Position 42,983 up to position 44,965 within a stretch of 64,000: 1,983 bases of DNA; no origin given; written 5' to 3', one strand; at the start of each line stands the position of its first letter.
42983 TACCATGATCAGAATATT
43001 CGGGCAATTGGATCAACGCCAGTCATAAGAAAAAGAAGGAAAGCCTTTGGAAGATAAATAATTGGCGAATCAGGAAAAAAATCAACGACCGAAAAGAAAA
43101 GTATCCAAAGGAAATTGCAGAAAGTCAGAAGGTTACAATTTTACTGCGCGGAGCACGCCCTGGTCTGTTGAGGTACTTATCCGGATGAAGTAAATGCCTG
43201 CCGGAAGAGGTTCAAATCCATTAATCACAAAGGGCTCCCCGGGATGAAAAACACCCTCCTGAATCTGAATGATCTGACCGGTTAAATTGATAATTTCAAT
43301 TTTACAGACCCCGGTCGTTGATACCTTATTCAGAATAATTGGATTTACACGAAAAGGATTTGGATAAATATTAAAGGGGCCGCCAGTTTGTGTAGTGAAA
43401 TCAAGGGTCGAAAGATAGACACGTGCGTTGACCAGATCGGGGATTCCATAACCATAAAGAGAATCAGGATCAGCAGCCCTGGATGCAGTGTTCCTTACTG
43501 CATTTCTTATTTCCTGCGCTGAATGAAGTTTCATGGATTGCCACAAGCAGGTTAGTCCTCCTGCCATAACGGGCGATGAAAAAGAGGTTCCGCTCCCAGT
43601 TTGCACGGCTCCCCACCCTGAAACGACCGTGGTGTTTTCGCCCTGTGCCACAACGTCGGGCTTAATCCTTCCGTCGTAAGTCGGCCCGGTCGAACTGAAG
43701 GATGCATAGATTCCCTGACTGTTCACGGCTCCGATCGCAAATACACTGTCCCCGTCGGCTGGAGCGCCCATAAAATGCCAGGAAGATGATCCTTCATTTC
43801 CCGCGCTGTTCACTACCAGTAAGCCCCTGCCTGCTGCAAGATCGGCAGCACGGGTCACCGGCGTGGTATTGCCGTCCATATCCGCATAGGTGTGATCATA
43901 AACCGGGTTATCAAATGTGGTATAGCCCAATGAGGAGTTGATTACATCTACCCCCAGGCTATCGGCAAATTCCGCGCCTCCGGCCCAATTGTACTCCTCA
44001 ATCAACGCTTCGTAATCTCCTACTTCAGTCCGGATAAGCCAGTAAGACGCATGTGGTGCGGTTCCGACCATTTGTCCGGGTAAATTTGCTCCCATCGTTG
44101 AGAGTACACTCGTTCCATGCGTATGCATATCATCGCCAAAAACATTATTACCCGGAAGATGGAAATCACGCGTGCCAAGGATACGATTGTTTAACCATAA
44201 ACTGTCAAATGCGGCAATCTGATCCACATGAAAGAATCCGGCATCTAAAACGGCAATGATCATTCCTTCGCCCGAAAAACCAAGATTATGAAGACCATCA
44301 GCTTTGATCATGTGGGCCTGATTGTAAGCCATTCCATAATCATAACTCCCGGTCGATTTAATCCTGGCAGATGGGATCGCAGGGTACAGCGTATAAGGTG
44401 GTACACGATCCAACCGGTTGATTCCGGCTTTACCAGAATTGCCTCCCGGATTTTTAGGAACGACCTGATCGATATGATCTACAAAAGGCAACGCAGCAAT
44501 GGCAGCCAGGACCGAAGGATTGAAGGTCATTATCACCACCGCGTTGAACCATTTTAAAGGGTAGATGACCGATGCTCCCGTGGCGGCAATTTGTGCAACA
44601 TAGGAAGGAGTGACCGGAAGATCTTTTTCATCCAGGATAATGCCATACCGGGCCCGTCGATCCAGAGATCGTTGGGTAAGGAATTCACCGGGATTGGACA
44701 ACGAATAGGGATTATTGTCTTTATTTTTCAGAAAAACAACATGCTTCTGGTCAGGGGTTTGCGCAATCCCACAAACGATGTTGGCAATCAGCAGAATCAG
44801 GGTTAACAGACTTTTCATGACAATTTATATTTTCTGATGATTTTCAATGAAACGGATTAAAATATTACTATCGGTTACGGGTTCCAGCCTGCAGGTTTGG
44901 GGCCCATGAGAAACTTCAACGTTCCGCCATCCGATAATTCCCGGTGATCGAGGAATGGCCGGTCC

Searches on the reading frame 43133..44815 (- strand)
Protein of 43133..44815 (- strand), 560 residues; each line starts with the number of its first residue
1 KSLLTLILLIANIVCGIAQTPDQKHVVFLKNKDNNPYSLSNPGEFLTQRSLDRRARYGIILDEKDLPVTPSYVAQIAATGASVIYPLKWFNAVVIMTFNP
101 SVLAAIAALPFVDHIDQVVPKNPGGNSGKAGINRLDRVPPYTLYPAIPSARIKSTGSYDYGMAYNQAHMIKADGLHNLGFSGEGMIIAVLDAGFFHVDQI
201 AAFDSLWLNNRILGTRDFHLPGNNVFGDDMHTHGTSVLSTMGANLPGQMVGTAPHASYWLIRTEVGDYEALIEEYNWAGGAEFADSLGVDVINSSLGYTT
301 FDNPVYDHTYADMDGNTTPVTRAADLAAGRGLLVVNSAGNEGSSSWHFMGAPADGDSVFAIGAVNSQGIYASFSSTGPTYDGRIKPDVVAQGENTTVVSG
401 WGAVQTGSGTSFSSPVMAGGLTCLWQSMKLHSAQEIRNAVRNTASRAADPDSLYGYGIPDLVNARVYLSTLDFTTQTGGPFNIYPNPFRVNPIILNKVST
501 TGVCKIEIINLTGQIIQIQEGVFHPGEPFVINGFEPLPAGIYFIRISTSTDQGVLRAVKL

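Call 54: search_protein_families(library=pfam, proteins=[window:43133-44815:-], max_evalue=0.00001)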
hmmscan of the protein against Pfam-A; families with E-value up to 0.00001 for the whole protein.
window:43133-44815:- (560 aa): 1 family
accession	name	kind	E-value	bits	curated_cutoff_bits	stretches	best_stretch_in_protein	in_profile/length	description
PF00082.27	Peptidase_S8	-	1e-33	117.4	21.8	1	182-457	1-288/288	Subtilase family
